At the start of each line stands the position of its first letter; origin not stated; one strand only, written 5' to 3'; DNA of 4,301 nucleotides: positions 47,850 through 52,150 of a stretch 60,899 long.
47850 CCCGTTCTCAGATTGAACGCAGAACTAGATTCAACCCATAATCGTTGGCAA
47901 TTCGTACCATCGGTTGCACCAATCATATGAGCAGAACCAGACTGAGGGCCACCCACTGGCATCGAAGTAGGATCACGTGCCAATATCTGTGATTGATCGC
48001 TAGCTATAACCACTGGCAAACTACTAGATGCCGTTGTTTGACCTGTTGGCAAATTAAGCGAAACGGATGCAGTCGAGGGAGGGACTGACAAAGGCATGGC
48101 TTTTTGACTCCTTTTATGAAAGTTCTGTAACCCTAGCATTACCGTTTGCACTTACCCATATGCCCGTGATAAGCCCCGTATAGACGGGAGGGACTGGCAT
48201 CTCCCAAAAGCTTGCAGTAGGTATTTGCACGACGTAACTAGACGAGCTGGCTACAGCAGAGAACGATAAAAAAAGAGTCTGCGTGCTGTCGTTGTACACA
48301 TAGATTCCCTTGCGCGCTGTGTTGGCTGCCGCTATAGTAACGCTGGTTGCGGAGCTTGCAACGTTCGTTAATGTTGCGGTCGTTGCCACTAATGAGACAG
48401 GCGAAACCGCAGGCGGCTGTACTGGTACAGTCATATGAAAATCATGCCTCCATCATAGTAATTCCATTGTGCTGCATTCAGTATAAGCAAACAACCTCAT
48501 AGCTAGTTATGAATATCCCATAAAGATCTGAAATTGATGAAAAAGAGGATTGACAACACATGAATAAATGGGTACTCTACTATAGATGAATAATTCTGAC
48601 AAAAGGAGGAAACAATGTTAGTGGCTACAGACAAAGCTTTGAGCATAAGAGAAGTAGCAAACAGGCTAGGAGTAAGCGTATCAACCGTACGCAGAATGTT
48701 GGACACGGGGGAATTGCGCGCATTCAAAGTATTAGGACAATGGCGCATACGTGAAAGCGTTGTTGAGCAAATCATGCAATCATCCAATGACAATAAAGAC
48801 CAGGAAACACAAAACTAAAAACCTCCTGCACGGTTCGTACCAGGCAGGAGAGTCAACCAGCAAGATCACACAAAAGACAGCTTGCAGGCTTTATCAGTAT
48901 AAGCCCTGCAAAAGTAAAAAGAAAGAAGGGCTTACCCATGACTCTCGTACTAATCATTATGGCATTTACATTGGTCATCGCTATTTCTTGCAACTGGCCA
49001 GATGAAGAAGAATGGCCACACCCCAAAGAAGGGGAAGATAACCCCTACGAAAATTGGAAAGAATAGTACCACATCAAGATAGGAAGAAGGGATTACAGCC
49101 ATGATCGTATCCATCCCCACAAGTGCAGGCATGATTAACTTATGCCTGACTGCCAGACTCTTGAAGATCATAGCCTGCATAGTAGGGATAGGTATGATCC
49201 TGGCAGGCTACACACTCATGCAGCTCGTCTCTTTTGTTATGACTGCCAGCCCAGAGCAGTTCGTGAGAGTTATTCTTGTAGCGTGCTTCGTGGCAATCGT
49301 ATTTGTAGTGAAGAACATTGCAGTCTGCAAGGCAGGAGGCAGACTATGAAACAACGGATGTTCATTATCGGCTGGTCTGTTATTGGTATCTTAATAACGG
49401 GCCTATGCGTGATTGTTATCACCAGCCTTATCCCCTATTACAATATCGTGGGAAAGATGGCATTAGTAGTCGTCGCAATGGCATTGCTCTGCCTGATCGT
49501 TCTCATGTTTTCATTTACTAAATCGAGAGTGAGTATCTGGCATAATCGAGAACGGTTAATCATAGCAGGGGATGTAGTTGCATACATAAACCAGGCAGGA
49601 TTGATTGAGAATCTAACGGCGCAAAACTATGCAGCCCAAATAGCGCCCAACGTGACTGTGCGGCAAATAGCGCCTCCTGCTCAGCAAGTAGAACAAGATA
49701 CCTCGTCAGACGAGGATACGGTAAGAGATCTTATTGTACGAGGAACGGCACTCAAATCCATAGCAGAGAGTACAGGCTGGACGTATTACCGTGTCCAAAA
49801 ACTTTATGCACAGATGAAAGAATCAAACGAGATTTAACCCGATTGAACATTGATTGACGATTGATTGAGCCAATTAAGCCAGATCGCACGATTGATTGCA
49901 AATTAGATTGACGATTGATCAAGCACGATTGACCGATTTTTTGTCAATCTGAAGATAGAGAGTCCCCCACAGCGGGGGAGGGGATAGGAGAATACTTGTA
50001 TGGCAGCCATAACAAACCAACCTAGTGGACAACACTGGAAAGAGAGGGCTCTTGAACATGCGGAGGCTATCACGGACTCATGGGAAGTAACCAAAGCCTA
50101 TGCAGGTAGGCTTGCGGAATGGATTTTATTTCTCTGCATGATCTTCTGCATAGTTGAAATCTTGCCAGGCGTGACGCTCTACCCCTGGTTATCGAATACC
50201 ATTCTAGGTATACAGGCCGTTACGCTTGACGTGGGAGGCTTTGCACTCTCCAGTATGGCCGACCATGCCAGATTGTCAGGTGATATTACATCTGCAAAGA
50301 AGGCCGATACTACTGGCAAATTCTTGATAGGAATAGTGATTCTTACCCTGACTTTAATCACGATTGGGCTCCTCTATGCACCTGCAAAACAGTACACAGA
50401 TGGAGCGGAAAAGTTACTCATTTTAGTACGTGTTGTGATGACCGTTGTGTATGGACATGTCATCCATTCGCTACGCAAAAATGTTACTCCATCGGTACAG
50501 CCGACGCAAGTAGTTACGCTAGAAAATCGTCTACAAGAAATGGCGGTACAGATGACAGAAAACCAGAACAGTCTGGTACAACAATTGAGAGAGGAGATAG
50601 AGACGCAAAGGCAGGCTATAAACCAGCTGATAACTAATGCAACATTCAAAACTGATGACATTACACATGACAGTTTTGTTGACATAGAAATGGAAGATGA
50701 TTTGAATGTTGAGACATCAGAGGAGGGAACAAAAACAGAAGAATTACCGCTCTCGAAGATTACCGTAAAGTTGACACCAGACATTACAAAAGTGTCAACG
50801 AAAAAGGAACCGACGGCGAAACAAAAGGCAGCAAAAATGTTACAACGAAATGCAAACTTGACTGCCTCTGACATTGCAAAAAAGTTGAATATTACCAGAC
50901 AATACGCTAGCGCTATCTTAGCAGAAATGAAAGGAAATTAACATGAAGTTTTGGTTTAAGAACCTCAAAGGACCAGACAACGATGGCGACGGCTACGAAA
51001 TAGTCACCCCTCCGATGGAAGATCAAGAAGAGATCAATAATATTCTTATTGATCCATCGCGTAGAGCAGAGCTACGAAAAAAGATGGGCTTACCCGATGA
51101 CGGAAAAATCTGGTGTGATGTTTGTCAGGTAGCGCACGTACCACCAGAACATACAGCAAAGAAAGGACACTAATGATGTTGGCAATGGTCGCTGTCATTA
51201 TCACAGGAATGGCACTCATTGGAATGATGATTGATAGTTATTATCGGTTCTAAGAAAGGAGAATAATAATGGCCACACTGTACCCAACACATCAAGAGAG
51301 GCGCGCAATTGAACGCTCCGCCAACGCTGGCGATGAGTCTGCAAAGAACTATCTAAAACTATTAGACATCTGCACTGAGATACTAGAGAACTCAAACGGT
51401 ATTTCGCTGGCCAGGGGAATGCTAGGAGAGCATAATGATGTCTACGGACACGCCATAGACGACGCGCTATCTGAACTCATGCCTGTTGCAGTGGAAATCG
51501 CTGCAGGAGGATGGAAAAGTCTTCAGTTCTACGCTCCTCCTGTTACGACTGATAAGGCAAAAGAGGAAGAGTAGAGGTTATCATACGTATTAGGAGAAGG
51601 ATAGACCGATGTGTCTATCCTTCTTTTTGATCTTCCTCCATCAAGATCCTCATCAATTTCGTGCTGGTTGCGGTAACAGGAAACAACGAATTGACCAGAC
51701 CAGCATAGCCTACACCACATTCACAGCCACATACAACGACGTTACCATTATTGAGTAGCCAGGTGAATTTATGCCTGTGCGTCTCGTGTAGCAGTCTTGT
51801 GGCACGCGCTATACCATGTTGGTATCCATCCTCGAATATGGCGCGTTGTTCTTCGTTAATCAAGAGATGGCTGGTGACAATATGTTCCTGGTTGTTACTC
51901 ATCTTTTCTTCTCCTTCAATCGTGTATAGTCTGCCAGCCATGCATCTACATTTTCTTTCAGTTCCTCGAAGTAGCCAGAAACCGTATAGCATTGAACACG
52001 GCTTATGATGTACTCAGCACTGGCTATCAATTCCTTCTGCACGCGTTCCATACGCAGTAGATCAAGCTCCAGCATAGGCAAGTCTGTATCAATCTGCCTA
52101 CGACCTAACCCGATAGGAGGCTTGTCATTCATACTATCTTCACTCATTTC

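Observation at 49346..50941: Ten-copy GATTGA array flanked by two membrane-anchored HTH proteins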

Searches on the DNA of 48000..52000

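Call 112: search_rna_families(source=window, start=48000, end=52000, threshold=evalue, max_evalue=0.1)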
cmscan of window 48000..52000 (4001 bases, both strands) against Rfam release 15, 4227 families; matches with E-value up to 0.1: 0.
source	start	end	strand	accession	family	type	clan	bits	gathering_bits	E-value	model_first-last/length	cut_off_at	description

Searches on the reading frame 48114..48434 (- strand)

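Call 10: search_protein_families(library=pfam, proteins=[window:48114-48434:-], max_evalue=1)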
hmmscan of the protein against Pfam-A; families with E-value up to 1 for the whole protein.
window:48114-48434:- (106 aa): 1 family
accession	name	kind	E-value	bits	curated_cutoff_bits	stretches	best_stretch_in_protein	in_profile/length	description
PF21823.1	MUCL1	-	0.054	14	35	1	16-45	40-69/85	Mucin-like protein 1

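Call 11: search_protein_families(library=phrogs, proteins=[window:48114-48434:-], max_evalue=1)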
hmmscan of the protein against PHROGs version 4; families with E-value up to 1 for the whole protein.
window:48114-48434:- (106 aa): 0 families

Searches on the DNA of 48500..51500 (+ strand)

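Call 6: search_dna_similar(query=window:48500-51500:+, collection=phages, mode=distant, max_rows=20)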
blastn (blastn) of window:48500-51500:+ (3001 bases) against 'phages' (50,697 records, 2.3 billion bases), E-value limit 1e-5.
No match.

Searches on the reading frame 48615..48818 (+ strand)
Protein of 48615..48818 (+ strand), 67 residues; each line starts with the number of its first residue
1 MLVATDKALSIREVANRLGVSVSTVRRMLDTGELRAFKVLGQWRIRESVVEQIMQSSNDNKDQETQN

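Call 10: search_protein_families(library=pfam, proteins=[window:48615-48818:+], max_evalue=1)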
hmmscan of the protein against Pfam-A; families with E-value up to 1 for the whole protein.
window:48615-48818:+ (67 aa): 52 families (the best 25 are shown)
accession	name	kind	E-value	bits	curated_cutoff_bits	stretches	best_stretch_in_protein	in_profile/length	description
PF12728.13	HTH_17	-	3.5e-14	53.2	27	1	9-56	2-49/51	Helix-turn-helix domain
PF21531.3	Rv2175c_wHTH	-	1.3e-06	28.7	27.1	1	2-41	9-48/57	DNA-binding protein Rv2175c, wHTH domain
PF09339.16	HTH_IclR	-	4.6e-06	26.7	22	1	4-31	14-41/52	IclR helix-turn-helix domain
PF13542.12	HTH_Tnp_ISL3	-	2.2e-05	24.2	27.4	1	7-30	27-48/51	Helix-turn-helix domain of transposase family ISL3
PF08220.18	HTH_DeoR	-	9.1e-05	22.6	21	1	2-27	8-33/57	DeoR-like helix-turn-helix domain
PF00376.29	MerR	-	9.6e-05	22.6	28.2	1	10-34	1-25/38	MerR family regulatory protein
PF13384.12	HTH_23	-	0.00018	21.6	24.6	1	4-30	13-39/50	Homeodomain-like domain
PF00356.27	LacI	-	0.00019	21.6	27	1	10-30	1-21/46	Bacterial regulatory proteins, lacI family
PF13936.12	HTH_38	-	0.00031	20.9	27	1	7-27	19-39/44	Helix-turn-helix domain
PF08279.18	HTH_11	-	0.00038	20.7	25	1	1-29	8-36/55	HTH domain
PF13412.12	HTH_24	-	0.00038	20.4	21.9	1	9-29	18-38/48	Winged helix-turn-helix DNA-binding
PF08281.18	Sigma70_r4_2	-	0.00053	20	25.7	1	9-29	27-47/54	Sigma-70, region 4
PF04545.22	Sigma70_r4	-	0.0007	19.5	24.1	1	8-29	20-41/50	Sigma-70, region 4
PF13560.12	HTH_31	-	0.00074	20.2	27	1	8-54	14-51/64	Helix-turn-helix domain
PF13411.12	MerR_1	-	0.0018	18.8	21.6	1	10-36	2-28/69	MerR HTH family regulatory protein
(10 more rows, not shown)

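Call 11: search_protein_families(library=phrogs, proteins=[window:48615-48818:+], max_evalue=1)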
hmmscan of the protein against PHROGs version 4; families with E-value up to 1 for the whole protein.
window:48615-48818:+ (67 aa): 47 families (the best 25 are shown)
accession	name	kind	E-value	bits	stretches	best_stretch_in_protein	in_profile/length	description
phrog_66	-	integration and excision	7.6e-12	46.6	1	5-66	90-152/412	excisionase and transcriptional regulator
phrog_6620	-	integration and excision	8e-07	29.8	1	9-61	2-56/201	transposase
phrog_1840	-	integration and excision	8.8e-07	30.3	1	8-64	6-63/90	excisionase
phrog_15534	-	DNA, RNA and nucleotide metabolism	1.2e-05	26.8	1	2-56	37-90/93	HTH DNA binding protein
phrog_2907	-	integration and excision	2.7e-05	25.6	1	5-62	3-65/117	excisionase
phrog_597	-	DNA, RNA and nucleotide metabolism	6.2e-05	24.1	1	5-31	109-135/200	DNA binding protein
phrog_6401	-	DNA, RNA and nucleotide metabolism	0.00026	21.8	1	5-56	6-59/64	DNA binding protein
phrog_57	-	head and packaging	0.00042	21.2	1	6-64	10-69/199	terminase small subunit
phrog_7735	-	integration and excision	0.0007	20.9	1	9-59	6-55/99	excisionase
phrog_3396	-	DNA, RNA and nucleotide metabolism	0.0022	18.6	1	7-62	56-111/229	segregation and condensation complex subunit ScpB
phrog_3470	-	unknown function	0.0027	18.8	1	7-42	5-40/193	-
phrog_575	-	integration and excision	0.0028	18.7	1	8-37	13-42/71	Cox-like excisionase and repressor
phrog_2655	-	integration and excision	0.0033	18.1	1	5-64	111-174/181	excisionase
phrog_21603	-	unknown function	0.0035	17.9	1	4-60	2-60/77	-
phrog_8446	-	DNA, RNA and nucleotide metabolism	0.0049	17.5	1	6-55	26-70/211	HNH endonuclease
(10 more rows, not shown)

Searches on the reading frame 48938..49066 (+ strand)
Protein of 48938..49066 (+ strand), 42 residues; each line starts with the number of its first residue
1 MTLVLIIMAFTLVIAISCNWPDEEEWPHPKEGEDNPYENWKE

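Call 10: search_protein_families(library=pfam, proteins=[window:48938-49066:+], max_evalue=1)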
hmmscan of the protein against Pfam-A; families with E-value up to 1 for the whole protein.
window:48938-49066:+ (42 aa): 0 families

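Call 11: search_protein_families(library=phrogs, proteins=[window:48938-49066:+], max_evalue=1)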
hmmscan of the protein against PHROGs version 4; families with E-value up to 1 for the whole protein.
window:48938-49066:+ (42 aa): 1 family
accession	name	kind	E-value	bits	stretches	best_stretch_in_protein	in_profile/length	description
phrog_7669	-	unknown function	0.09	13.9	1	13-28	59-74/105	-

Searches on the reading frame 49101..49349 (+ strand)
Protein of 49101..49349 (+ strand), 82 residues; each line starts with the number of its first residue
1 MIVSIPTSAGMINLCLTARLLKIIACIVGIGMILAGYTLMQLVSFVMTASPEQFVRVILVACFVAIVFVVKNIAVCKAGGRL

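Call 10: search_protein_families(library=pfam, proteins=[window:49101-49349:+], max_evalue=1)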
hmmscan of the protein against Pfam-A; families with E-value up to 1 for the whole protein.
window:49101-49349:+ (82 aa): 1 family
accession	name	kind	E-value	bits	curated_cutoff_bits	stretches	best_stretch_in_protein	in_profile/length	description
PF24853.1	DUF7727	-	0.51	11.3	27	1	6-68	52-114/139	Domain of unknown function (DUF7727)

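Call 11: search_protein_families(library=phrogs, proteins=[window:49101-49349:+], max_evalue=1)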
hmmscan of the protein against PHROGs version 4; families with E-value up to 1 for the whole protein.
window:49101-49349:+ (82 aa): 1 family
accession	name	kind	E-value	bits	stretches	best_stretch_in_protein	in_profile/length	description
phrog_14014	-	unknown function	0.67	11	1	48-77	97-126/162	-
